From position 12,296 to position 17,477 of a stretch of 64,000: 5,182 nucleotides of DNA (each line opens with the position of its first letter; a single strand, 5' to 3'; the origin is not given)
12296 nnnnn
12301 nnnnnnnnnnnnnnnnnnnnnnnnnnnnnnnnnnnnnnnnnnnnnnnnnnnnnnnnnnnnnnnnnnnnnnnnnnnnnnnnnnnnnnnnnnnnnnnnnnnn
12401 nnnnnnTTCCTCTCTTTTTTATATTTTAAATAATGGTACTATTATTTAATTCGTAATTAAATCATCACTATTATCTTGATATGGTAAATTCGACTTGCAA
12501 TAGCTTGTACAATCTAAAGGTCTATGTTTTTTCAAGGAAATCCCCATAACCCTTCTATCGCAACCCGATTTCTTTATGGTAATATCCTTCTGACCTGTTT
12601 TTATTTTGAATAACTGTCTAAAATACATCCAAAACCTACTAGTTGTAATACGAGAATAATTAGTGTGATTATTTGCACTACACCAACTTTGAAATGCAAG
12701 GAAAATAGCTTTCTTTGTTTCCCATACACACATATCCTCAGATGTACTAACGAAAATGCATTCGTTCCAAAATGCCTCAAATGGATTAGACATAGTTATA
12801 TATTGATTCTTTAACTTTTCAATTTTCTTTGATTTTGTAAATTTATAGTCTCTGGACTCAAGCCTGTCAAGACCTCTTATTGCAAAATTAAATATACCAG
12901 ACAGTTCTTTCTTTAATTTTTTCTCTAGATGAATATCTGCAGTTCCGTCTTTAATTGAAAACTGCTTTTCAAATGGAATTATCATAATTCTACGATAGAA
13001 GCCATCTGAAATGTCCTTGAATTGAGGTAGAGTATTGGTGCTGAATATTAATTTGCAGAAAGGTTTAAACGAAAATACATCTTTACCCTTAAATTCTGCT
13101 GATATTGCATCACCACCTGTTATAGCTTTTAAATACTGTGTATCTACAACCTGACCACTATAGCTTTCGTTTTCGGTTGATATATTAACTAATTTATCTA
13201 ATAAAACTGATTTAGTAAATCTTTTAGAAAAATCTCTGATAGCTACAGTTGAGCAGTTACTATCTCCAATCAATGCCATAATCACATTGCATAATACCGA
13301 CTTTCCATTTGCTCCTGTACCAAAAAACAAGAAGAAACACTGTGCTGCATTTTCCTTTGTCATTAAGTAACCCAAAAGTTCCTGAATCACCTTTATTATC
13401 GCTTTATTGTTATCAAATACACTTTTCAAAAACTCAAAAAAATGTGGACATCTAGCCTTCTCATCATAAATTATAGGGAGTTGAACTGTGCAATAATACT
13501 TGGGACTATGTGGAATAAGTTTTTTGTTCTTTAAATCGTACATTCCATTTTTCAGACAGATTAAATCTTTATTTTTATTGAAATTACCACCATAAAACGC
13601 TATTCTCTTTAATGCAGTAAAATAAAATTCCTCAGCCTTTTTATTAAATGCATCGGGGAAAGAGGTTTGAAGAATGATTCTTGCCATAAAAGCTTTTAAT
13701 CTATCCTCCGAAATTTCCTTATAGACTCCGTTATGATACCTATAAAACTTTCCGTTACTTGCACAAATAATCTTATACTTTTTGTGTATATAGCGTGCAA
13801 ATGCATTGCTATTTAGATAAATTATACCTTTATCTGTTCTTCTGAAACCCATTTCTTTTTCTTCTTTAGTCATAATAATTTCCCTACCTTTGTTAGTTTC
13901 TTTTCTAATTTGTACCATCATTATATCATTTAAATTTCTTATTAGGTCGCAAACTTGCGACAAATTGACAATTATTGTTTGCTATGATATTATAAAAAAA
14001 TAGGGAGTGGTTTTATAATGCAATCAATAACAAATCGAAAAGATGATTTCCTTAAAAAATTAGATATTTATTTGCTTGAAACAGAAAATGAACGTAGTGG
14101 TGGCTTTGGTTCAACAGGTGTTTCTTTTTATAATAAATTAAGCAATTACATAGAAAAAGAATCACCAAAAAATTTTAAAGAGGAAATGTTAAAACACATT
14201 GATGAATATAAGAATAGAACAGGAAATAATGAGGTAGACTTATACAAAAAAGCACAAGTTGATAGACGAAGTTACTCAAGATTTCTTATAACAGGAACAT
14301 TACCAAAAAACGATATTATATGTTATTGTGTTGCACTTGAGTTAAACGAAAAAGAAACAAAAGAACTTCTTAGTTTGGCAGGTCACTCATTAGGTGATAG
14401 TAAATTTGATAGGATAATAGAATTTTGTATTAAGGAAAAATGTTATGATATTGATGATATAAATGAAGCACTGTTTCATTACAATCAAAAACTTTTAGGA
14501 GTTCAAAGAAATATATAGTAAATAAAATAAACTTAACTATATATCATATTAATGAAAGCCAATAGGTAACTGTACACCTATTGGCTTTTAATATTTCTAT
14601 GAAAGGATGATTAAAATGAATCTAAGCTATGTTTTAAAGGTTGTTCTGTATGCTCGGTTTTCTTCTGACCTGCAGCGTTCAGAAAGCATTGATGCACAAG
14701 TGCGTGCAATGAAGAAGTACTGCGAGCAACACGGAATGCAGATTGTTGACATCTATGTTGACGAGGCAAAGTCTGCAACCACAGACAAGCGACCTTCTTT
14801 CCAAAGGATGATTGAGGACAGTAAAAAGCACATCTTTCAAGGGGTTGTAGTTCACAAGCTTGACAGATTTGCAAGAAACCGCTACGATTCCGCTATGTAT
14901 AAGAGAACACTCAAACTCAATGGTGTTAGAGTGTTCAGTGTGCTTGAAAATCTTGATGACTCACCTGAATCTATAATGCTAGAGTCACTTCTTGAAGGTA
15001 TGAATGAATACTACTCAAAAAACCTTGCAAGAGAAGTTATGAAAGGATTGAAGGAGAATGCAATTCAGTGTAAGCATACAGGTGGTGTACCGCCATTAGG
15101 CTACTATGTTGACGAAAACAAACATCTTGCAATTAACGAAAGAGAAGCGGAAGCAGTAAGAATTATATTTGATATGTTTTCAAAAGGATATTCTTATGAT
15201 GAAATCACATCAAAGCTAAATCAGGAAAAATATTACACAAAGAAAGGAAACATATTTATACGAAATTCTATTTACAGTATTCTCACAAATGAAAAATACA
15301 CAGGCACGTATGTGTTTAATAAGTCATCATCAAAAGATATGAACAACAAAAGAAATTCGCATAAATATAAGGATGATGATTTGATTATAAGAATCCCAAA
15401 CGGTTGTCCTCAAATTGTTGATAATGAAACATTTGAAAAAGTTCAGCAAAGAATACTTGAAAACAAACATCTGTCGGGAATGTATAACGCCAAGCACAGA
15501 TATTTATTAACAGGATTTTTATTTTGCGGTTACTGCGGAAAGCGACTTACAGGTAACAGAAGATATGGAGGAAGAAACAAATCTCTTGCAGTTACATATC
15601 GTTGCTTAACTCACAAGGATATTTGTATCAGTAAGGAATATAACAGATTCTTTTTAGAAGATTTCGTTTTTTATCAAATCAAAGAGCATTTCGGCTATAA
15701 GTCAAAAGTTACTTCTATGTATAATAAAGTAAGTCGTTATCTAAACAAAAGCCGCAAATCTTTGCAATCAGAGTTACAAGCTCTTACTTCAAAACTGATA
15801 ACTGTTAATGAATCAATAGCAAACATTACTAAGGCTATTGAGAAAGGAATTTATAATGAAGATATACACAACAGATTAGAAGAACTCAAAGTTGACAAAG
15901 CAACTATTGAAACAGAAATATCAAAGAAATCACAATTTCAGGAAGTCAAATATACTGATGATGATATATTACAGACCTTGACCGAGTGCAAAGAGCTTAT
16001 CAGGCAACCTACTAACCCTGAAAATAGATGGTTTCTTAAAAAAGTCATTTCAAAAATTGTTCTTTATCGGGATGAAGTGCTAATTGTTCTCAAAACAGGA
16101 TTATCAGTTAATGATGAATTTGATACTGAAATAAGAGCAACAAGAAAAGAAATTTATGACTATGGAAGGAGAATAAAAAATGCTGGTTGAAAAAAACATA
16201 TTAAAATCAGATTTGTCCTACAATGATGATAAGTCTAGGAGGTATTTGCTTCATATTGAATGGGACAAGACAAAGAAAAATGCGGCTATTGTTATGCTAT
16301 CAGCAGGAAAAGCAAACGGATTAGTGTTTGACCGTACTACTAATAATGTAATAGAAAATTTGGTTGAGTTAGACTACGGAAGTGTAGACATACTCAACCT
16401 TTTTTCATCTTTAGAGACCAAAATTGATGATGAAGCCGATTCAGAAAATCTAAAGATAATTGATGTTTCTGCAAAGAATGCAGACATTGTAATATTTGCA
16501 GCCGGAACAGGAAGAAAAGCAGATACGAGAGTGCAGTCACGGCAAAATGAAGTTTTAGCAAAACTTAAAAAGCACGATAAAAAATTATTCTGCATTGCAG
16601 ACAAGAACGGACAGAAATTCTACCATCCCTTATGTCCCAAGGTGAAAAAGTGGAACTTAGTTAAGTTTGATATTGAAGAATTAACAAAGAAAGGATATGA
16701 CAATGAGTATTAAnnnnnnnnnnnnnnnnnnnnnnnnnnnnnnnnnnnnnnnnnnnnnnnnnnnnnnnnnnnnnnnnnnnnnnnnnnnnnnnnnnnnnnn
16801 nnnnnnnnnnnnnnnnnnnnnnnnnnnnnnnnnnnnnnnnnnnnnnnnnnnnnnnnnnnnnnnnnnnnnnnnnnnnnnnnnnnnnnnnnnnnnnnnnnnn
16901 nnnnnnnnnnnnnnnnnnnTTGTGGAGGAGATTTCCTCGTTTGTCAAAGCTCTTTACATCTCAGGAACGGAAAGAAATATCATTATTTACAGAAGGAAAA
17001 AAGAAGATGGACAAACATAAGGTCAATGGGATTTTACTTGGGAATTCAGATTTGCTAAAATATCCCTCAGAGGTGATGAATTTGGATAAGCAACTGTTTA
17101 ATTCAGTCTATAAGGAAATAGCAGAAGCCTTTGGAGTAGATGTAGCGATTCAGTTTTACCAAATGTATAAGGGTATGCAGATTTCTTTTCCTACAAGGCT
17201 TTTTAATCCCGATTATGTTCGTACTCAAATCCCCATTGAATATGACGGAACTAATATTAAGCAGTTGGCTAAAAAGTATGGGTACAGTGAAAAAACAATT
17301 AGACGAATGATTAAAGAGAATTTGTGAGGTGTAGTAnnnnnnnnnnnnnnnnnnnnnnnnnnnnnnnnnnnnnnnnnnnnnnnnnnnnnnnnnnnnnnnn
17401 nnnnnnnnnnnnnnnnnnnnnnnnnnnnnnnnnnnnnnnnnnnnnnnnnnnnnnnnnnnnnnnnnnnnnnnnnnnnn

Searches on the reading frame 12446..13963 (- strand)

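Call 3: search_protein_families(library=pfam, proteins=[window:12446-13963:-], max_evalue=0.1)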
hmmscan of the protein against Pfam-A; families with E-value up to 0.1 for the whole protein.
window:12446-13963:- (505 aa): 4 families
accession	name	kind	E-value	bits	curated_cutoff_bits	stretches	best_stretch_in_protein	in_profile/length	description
PF19263.5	DUF5906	-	8.3e-22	78.4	27.6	1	214-325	2-114/114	Family of unknown function (DUF5906)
PF08706.16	D5_N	-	1.9e-15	57.9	22.4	1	54-183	3-144/145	D5 N terminal like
PF01057.23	Parvo_NS1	-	0.011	15.2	20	1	201-318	106-216/271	Parvovirus non-structural protein NS1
PF00028.23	Cadherin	-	0.097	13.5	28.8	0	332-367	41-76/93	Cadherin domain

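Call 11: search_protein_families(library=phrogs, proteins=[window:12446-13963:-], max_evalue=0.001)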
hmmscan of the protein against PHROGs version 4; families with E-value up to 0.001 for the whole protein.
window:12446-13963:- (505 aa): 10 families
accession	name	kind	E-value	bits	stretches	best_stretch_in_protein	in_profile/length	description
phrog_864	-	DNA, RNA and nucleotide metabolism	9.3e-100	336.6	1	12-441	163-592/1064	DNA primase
phrog_1829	-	DNA, RNA and nucleotide metabolism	2.7e-78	264.9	1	49-445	327-733/772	DNA primase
phrog_6088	-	DNA, RNA and nucleotide metabolism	1.2e-74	253.1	1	115-480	413-766/772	DNA primase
phrog_1156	-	DNA, RNA and nucleotide metabolism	2.7e-67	229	1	123-479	472-827/855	DNA primase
phrog_2478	-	DNA, RNA and nucleotide metabolism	1.6e-53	183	1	129-443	503-816/854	DNA polymerase/primase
phrog_7601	-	unknown function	2.3e-41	143.1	1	191-438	3-243/289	-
phrog_1883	-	DNA, RNA and nucleotide metabolism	1.1e-30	107.6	1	123-443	405-722/756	DNA helicase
phrog_16950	-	DNA, RNA and nucleotide metabolism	5.4e-28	98.4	1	122-439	469-800/843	DNA primase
phrog_16213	-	DNA, RNA and nucleotide metabolism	3.2e-27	96.1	1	39-384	224-569/732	DNA primase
phrog_12939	-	DNA, RNA and nucleotide metabolism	6.5e-05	23.8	1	134-295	134-299/368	DNA primase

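Call 83: search_protein_families(library=padloc, proteins=[window:12446-13963:-], max_evalue=0.01)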
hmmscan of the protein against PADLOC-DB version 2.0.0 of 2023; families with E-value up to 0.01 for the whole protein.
window:12446-13963:- (505 aa): 0 families

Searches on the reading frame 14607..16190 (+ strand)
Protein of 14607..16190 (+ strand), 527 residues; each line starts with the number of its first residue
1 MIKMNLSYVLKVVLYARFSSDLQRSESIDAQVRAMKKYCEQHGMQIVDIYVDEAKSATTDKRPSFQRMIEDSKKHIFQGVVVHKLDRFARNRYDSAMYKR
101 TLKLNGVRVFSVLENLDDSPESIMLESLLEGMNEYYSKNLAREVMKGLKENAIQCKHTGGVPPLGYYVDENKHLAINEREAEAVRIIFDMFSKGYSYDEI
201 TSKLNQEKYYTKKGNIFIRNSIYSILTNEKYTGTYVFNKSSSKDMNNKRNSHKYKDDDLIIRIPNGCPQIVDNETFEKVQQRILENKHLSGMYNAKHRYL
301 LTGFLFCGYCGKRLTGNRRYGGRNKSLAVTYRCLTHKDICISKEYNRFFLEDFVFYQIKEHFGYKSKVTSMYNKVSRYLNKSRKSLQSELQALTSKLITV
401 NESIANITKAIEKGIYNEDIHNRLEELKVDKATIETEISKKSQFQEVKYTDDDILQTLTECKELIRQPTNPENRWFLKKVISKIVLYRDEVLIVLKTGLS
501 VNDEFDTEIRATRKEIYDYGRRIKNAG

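Call 11: search_protein_families(library=phrogs, proteins=[window:14607-16190:+], max_evalue=0.001)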
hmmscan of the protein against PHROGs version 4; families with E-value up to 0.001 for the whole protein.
window:14607-16190:+ (527 aa): 4 families
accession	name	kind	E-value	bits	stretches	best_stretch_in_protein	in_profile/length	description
phrog_95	-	integration and excision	1.4e-116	391.6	1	7-500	85-578/651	integrase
phrog_125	-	DNA, RNA and nucleotide metabolism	2e-29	103.9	1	9-286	19-251/254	DNA invertase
phrog_6620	-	integration and excision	1.5e-11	45.2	1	10-130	56-170/201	transposase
phrog_7701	-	DNA, RNA and nucleotide metabolism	0.00095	20.5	0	163-248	5-80/137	DNA invertase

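Call 12: search_protein_families(library=pfam, proteins=[window:14607-16190:+], max_evalue=0.01)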
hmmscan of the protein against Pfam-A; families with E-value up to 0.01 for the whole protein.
window:14607-16190:+ (527 aa): 3 families
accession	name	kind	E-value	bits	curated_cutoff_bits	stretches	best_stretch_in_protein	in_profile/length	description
PF00239.26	Resolvase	-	1.5e-28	100.2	23.3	1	12-152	1-140/145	Resolvase, N terminal domain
PF07508.19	Recombinase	-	5.2e-23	81.7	21.1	1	179-286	2-102/102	Recombinase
PF13408.12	Zn_ribbon_recom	-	9.9e-08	32.7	25.3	1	300-354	1-53/58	Recombinase zinc beta ribbon domain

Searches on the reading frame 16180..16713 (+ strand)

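Call 11: search_protein_families(library=phrogs, proteins=[window:16180-16713:+], max_evalue=0.001)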
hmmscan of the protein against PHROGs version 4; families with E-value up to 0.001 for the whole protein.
window:16180-16713:+ (177 aa): 1 family
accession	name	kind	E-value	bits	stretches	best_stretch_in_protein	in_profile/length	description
phrog_3230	-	unknown function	1.6e-16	61.5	1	14-163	13-163/167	-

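Call 12: search_protein_families(library=pfam, proteins=[window:16180-16713:+], max_evalue=0.01)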
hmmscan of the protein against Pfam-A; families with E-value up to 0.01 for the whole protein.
window:16180-16713:+ (177 aa): 1 family
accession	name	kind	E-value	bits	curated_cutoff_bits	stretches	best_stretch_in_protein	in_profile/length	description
PF07799.17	DUF1643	-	1.7e-24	86.9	22.5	1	21-151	1-134/134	Protein of unknown function (DUF1643)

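Call 83: search_protein_families(library=padloc, proteins=[window:16180-16713:+], max_evalue=0.01)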
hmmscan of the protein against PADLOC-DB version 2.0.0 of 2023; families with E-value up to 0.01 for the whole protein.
window:16180-16713:+ (177 aa): 0 families

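Call 84: search_protein_families(library=ncbifam, proteins=[window:16180-16713:+], max_evalue=0.001)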
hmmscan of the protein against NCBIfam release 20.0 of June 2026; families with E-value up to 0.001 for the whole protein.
window:16180-16713:+ (177 aa): 0 families

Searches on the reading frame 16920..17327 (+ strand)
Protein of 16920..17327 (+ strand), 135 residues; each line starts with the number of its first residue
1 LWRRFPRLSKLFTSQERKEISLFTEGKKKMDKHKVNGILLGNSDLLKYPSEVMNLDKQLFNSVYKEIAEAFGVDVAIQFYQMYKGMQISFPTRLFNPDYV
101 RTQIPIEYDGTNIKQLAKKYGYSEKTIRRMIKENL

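Call 83: search_protein_families(library=padloc, proteins=[window:16920-17327:+], max_evalue=0.01)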
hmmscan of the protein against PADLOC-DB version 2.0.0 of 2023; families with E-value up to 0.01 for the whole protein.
window:16920-17327:+ (135 aa): 1 family
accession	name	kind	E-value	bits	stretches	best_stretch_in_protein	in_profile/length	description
PDLC04133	mad1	-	9e-07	27.1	1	111-135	6-30/60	mads_1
